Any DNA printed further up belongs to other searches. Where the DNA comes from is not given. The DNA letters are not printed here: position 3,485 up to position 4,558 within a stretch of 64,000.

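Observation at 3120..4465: Low-GC 1.3-kb islet between nth and trpS: Cys-rich lipoprotein plus membrane-anchored NERD nuclease with topoisomerase zinc ribbon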

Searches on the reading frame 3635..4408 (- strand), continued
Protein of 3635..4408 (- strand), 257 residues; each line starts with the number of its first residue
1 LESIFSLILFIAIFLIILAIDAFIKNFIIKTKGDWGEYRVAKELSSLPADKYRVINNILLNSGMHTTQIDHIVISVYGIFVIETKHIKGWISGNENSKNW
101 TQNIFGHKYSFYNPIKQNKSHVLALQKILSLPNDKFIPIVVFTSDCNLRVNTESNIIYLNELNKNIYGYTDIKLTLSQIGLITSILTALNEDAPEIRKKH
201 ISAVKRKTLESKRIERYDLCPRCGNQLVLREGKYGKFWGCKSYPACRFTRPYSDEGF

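Call 51: find_encoding_contigs(protein=P0005, flank=4000, max_places=2)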
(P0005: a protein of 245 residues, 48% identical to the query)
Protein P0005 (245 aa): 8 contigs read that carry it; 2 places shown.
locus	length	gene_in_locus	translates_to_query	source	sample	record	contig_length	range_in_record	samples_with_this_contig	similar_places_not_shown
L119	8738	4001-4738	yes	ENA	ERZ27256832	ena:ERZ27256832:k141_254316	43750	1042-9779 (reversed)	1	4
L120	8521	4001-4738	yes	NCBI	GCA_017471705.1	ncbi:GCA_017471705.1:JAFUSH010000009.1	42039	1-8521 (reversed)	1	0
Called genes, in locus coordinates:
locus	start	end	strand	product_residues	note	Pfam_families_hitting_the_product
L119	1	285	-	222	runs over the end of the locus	PF00702:Hydrolase, PF13419:HAD_2, PF13242:Hydrolase_like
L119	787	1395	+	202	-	PF08668:HDOD (weak), PF01966:HD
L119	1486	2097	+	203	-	PF02661:Fic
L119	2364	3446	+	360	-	PF02661:Fic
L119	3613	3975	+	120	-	-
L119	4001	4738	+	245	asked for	PF08378:NERD, PF01396:Zn_ribbon_Top1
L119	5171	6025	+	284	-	PF02498:Bro-N (weak)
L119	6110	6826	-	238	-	PF00702:Hydrolase, PF13419:HAD_2, PF13242:Hydrolase_like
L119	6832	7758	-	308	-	-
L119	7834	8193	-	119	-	PF13683:rve_3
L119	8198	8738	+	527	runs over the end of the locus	?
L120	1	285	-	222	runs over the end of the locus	PF00702:Hydrolase, PF13419:HAD_2, PF13242:Hydrolase_like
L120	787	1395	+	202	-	PF08668:HDOD (weak), PF01966:HD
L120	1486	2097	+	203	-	PF02661:Fic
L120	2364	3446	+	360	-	PF02661:Fic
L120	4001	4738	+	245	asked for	PF08378:NERD, PF01396:Zn_ribbon_Top1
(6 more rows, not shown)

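Call 52: find_encoding_contigs(protein=P0009, flank=4000, max_places=2)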
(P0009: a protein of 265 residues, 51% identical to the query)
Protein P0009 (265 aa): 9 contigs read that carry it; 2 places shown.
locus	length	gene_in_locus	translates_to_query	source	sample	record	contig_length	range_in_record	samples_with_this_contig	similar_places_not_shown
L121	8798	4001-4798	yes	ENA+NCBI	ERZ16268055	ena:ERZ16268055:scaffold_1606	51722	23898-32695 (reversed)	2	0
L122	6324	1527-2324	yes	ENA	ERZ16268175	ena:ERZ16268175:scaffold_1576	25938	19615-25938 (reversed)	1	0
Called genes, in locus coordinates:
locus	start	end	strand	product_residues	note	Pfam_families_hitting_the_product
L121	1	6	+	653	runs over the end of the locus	PF00999:Na_H_Exchanger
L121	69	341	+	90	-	-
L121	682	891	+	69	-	-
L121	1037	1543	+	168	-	-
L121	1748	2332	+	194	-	PF00589:Phage_integrase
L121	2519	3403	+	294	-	PF14903:WG_beta_rep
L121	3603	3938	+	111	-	-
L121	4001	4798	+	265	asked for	PF08378:NERD, PF01396:Zn_ribbon_Top1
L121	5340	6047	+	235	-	PF02666:PS_Dcarbxylase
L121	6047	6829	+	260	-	PF01066:CDP-OH_P_transf, PF08009:CDP-OH_P_tran_2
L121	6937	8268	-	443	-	-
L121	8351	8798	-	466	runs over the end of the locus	PF00009:GTP_EFTU (weak), PF01926:MMR_HSR1, PF02421:FeoB_N, PF00009:GTP_EFTU, PF01926:MMR_HSR1, PF02421:FeoB_N, PF04548:AIG1, PF14714:KH_dom-like, +13 more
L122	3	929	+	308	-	?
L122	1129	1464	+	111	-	-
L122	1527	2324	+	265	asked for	PF08378:NERD, PF01396:Zn_ribbon_Top1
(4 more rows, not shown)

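Call 53: find_encoding_contigs(protein=P0003, flank=4000, max_places=2)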
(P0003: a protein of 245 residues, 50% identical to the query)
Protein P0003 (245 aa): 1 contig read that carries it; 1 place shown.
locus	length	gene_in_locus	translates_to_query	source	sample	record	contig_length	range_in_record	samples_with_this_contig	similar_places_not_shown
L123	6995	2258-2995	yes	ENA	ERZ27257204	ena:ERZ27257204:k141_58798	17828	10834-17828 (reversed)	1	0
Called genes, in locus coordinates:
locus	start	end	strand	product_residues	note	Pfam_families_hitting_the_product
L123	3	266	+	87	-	?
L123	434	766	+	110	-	PF12599:DUF3768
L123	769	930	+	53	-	PF08410:DUF1737 (weak)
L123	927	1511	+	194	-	PF00589:Phage_integrase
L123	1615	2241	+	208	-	-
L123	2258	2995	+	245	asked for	PF08378:NERD, PF01396:Zn_ribbon_Top1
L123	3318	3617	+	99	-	-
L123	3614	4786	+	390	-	PF13657:Couple_hipA, PF07804:HipA_C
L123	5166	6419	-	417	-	PF07498:Rho_N, PF07497:Rho_RNA_bind, PF00006:ATP-synt_ab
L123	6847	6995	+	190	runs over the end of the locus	PF01121:CoaE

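Call 57: find_related_loci(query=A5, collection=viral_contigs, flank=3000)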
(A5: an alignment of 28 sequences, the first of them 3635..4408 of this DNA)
Query A5 (257 aa) in viral_contigs; peptide patterns used: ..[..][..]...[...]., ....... (x = any residue, [..] = any of these).
70 stretches matched a pattern; 39 encode a relative of the query (tblastn E <= 1e-3); 39 distinct loci.
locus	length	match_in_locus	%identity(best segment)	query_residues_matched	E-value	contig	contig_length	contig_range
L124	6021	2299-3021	46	11-251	2e-73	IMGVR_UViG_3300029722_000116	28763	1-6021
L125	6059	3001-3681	48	27-249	6e-63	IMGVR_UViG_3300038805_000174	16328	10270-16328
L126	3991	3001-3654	45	32-250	1e-60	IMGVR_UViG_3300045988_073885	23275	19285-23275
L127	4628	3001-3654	45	32-250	1e-60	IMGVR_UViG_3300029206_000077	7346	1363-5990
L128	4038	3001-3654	45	32-250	1e-60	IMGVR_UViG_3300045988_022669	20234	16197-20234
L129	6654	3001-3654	45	32-250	1e-60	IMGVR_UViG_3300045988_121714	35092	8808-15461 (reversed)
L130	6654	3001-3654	45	32-250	1e-60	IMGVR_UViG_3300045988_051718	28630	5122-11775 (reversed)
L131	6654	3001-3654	45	32-250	1e-60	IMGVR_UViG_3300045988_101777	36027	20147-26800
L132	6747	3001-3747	40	1-251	5e-60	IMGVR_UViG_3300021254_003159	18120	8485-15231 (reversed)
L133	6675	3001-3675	40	27-249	5e-55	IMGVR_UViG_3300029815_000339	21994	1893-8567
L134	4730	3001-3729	41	9-249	5e-54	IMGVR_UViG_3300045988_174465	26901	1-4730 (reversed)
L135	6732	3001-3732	41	8-249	7e-54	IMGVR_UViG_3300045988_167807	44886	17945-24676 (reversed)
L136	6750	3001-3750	40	3-249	1e-51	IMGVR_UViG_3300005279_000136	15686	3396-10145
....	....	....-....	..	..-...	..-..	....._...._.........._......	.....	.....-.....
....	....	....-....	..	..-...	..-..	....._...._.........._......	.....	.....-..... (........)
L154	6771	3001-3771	33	11-256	1e-33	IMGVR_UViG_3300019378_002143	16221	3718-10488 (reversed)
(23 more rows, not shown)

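Call 64: search_protein_families(library=ncbifam, proteins=[window:3635-4408:-, L119:3613-3975:+, L121:3603-3938:+, L123:1615-2241:+], max_evalue=0.01)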
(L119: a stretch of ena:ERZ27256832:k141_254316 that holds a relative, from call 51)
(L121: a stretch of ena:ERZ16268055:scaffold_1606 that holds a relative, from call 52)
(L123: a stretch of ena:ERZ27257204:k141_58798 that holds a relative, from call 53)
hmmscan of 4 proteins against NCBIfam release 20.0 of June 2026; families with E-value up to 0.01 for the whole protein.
window:3635-4408:- (257 aa): 7 families
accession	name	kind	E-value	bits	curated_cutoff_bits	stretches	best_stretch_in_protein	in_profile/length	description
NF047741.1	antiphage_MADS6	equivalog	2.6e-10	39.4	460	1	35-130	13-104/612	methylation-associated defense system protein kinase MAD6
NF005555.0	PRK07220.1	equivalog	1.1e-06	27.2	635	1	200-256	574-629/740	DNA topoisomerase I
NF004966.0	PRK06319.1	equivalog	4e-06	25.2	868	1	218-249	646-677/862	DNA topoisomerase I/SWI domain fusion protein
NF033442.0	BREX_PglW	equivalog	8.4e-06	23.7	990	1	65-196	45-177/1391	BREX system serine/threonine kinase PglW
NF011532.0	PRK14973.1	equivalog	0.0001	20.3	930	1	203-249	577-620/936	DNA topoisomerase I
TIGR01051.1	topA_bact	equivalog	0.00012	21.2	456.4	1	198-251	577-630/632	type I DNA topoisomerase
TIGR01057.1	topA_arch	equivalog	0.00043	18.6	458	1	182-246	561-618/618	DNA topoisomerase I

L119:3613-3975:+ (120 aa): 0 families

L121:3603-3938:+ (111 aa): 0 families

L123:1615-2241:+ (208 aa): 1 family
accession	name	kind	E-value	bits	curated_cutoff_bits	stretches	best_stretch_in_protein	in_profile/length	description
NF005610.0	PRK07362.1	equivalog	0.01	14.5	585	0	31-96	35-100/474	NADP-dependent isocitrate dehydrogenase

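Call 65: search_solved_structures(query=A5, max_evalue=1, show_alignments=1)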
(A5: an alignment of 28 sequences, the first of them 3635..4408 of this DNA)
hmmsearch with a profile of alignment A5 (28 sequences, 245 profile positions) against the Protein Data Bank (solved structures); distinct sequences matched with E-value up to 1: 10.
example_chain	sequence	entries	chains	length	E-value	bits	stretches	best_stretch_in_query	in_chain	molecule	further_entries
4rul_A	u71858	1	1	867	5.1e-06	29.6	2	209-237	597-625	DNA topoisomerase 1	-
9gda_F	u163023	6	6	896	9.3e-06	28.7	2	209-237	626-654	DNA topoisomerase 1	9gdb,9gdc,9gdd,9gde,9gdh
8cnr_A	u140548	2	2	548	0.057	16.3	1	144-220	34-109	Hybrid cluster protein from the thermophilic methanogen Methanothermococcus thermolithotro | Hybrid cluster protein from Methanothermococcus thermolithotrophicu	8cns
4cgy_A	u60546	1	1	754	0.19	14.6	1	212-240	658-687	DNA TOPOISOMERASE 3-ALPHA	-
4cht_A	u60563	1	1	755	0.19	14.6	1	212-240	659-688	DNA TOPOISOMERASE 3-ALPHA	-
9fhl_Y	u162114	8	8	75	0.48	13.3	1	184-222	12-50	Small ribosomal subunit protein eS31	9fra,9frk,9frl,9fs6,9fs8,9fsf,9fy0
6zff_A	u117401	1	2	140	0.5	13.2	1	169-222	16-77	DNA double-strand break repair Rad50 ATPase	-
6n6a_A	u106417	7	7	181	0.7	12.8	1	122-216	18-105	Oligoribonuclease | RNA exonuclease 2 homolog,Small fragment nuclease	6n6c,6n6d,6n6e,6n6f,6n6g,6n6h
6rk6_A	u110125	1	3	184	0.78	12.6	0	122-213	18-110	Oligoribonuclease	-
7v5h_A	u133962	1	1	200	0.88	12.4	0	122-216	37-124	Oligoribonuclease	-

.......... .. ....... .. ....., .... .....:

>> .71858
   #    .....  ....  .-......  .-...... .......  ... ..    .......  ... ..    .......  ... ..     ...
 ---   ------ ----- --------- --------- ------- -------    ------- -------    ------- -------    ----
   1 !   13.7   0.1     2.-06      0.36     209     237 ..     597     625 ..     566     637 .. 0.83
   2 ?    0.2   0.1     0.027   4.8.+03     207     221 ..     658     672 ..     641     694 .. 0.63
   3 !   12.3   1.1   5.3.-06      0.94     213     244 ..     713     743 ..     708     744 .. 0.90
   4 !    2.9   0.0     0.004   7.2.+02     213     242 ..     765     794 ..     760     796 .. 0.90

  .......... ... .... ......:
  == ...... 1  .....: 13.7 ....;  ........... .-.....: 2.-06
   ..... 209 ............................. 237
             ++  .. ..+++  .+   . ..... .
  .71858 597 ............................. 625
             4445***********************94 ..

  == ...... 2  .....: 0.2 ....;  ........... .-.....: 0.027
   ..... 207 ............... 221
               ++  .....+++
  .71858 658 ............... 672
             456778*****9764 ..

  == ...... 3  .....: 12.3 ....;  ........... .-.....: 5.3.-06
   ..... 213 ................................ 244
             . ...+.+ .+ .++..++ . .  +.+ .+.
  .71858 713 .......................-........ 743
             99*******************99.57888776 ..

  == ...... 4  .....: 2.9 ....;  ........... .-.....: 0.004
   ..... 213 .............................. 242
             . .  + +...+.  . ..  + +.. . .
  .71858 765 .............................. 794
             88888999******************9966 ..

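Call 81: search_protein_families(library=pfam, proteins=[L121:3603-3938:+, L119:3613-3975:+, L123:1615-2241:+, L092:5535-5867:-], max_evalue=0.05)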
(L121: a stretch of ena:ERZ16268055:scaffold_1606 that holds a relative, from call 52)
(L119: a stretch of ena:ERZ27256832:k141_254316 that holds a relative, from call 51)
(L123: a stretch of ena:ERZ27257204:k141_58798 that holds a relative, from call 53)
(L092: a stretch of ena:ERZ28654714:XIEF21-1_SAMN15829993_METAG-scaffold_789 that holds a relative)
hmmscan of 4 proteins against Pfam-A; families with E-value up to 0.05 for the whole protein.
L121:3603-3938:+ (111 aa): 0 families

L119:3613-3975:+ (120 aa): 0 families

L123:1615-2241:+ (208 aa): 2 families
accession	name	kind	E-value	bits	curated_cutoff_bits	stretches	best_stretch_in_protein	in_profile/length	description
PF13590.11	DUF4136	-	0.001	19.9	32.8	1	43-158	30-121/152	Domain of unknown function (DUF4136)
PF03923.18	Lipoprotein_16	-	0.042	14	25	0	29-81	32-81/159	Uncharacterized lipoprotein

L092:5535-5867:- (110 aa): 0 families

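Call 83: list_cluster_members(proteins=[P0001, P0125, P0140, window:3143-3547:+])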
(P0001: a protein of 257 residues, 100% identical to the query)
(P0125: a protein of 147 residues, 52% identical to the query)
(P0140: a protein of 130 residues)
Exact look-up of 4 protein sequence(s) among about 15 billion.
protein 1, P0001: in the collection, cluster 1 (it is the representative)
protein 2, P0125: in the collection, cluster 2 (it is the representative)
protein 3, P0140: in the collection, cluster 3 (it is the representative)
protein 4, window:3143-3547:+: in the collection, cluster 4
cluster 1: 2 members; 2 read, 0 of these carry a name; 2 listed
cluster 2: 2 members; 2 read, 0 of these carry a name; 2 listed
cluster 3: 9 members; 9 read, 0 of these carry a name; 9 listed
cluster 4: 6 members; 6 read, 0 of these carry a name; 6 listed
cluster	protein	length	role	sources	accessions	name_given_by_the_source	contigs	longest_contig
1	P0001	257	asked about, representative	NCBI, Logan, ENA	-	-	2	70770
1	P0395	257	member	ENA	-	-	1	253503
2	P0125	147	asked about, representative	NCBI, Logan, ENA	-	-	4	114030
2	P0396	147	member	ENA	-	-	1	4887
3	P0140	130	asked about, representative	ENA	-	-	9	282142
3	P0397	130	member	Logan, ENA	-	-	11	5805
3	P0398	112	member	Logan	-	-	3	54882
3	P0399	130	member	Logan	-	-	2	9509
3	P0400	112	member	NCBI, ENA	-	-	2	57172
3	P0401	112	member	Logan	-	-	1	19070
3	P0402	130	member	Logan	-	-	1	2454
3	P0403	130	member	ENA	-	-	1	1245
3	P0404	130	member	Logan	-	-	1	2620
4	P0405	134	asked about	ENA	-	-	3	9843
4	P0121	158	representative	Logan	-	-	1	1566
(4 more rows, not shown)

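Call 96: predict_structure(alignment_id=A5)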
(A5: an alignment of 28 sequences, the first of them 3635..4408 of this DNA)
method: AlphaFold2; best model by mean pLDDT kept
length: 257 residues; sequences in the alignment: 28
mean_pLDDT: 87.9   pTM: 0.73
mean pLDDT of the five models: 87.9, 87.8, 86.7, 86.7, 85.7
residues with pLDDT >= 90: 139; 70-90: 98; 50-70: 15; < 50: 5
segments of 3 or more residues with pLDDT < 50: 255-257
pLDDT, mean of each block of 10 residues (from residue 1): 91 94 65 81 96 95 84 98 92 86 64 92 95 97 88 92 97 97 95 86 84 82 90 88 88 60
secondary structure, 60 per line:
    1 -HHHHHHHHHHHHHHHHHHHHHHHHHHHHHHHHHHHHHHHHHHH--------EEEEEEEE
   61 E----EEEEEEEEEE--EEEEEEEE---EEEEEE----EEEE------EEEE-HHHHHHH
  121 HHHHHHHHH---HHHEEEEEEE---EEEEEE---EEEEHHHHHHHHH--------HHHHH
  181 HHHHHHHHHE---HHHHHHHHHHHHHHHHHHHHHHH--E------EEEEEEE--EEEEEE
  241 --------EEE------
elements in order: H2-44 E53-61 E66-75 E78-85 E89-94 E99-102 E109-112 H114-129 E136-142 E146-151 E155-158 H159-167 H176-189 H194-216 E226-232 E235-240 E249-251

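Call 105: search_protein_families(library=padloc, proteins=[L092:4416-4826:+, L092:4854-5384:+, L092:8106-8561:+, L119:5171-6025:+, L121:2519-3403:+, L154:1985-2995:+, L136:1456-2766:-, L132:3964-5160:+], max_evalue=0.0001)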
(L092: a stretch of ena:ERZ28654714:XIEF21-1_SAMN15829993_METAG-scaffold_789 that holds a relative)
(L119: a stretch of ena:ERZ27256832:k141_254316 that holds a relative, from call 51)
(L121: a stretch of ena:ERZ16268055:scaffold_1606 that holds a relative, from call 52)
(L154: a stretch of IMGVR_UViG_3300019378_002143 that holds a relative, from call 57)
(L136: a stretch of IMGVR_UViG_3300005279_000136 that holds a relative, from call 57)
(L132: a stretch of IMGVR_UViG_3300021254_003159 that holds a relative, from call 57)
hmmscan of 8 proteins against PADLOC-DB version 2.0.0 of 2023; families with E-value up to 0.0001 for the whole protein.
L092:4416-4826:+ (136 aa): 0 families

L092:4854-5384:+ (176 aa): 0 families

L092:8106-8561:+ (151 aa): 0 families

L119:5171-6025:+ (284 aa): 2 families
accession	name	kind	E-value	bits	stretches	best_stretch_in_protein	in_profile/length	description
PDLC04920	PDC-S13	-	3.5e-115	382.2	1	2-280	2-279/286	-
PDLC04841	PDC-S04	-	1.6e-24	85.1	1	2-110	4-112/292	-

L121:2519-3403:+ (294 aa): 0 families

L154:1985-2995:+ (337 aa): 9 families
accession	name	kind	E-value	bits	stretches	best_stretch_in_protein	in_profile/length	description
PDLC04819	PDC-S02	-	4.5e-127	421.9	1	7-332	3-331/334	-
PDLC04815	PDC-S02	-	1.5e-62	209.9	1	13-331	11-342/346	-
PDLC04806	PDC-S02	-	3.2e-37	126.5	1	19-329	17-322/324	-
PDLC04796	PDC-S02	-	4.9e-12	43.5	1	193-316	236-366/390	-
PDLC03657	mREase_IV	-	1.1e-10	39.4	1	167-310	140-294/317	Type IV methyl-directed restriction enzyme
PDLC04824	PDC-S02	-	1e-09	36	1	3-170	2-169/308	-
PDLC03448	REase_II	-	1.1e-09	35.1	1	9-154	266-411/857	Type II restriction enzyme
PDLC00631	ZorD1|ZorD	-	3.8e-07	26.3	1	189-267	938-1013/1071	"SWI2/SNF2 helicase, Mrr-like nuclease"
PDLC04816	PDC-S02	-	3.6e-06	24.7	0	19-124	21-117/299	-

L136:1456-2766:- (437 aa): 3 families
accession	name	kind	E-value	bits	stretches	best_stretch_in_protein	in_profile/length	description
PDLC04972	PDC-S26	-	2.6e-13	48.1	1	28-177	64-209/397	-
PDLC04977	PDC-S26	-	1.6e-11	42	1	52-176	85-208/400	-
PDLC04971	PDC-S26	-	3.1e-08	30.9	1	24-171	63-215/415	-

L132:3964-5160:+ (399 aa): 1 family
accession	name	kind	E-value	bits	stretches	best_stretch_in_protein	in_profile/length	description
PDLC00005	DruB1|DruB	-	7.1e-06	23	1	37-88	17-69/552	Unknown function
